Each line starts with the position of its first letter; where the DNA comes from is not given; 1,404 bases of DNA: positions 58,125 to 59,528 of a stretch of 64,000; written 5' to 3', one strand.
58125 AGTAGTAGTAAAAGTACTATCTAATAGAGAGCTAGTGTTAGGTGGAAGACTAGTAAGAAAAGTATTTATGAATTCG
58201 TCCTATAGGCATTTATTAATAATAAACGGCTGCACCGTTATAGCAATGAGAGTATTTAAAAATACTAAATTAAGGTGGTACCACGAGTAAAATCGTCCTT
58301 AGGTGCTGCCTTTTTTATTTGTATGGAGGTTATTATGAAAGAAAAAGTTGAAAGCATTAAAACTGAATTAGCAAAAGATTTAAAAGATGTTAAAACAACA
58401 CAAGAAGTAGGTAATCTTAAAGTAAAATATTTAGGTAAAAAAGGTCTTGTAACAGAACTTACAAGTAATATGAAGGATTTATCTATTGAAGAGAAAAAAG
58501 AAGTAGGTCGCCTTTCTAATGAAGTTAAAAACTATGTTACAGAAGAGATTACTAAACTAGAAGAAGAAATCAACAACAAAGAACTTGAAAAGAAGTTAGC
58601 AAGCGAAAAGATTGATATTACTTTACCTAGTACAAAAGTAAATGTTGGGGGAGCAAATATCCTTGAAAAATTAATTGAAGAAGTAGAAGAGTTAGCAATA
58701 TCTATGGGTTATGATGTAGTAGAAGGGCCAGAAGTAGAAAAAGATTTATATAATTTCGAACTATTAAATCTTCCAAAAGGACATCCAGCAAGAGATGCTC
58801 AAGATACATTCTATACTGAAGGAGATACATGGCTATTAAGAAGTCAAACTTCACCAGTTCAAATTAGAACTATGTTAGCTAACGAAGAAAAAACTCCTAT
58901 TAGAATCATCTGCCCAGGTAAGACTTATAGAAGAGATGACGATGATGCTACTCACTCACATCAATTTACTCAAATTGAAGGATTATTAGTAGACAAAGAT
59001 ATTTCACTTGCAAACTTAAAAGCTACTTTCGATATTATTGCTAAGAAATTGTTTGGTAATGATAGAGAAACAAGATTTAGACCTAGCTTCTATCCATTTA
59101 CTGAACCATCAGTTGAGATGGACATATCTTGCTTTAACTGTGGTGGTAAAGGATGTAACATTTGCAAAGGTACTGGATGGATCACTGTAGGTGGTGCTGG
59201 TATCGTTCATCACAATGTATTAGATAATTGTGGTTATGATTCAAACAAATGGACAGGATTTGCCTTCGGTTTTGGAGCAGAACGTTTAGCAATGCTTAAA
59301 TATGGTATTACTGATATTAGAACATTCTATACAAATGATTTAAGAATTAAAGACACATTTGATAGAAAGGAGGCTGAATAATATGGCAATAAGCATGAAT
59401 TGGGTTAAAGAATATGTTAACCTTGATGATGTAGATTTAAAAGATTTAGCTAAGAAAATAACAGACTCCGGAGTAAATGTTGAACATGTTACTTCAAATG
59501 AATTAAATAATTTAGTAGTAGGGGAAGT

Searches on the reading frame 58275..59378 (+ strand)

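Call 73: search_protein_families(library=pfam, proteins=[window:58275-59378:+], max_evalue=0.00001)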
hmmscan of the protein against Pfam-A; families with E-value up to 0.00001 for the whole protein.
window:58275-59378:+ (368 aa): 2 families
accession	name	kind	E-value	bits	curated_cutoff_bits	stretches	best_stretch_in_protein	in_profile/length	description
PF01409.25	tRNA-synt_2d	-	2.9e-95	318.9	19.8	1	112-360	1-244/246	tRNA synthetases class II core domain (F)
PF02912.23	Phe_tRNA-synt_N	-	3.1e-18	65.9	22.3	1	41-108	2-69/69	Aminoacyl tRNA synthetase class II, N-terminal domain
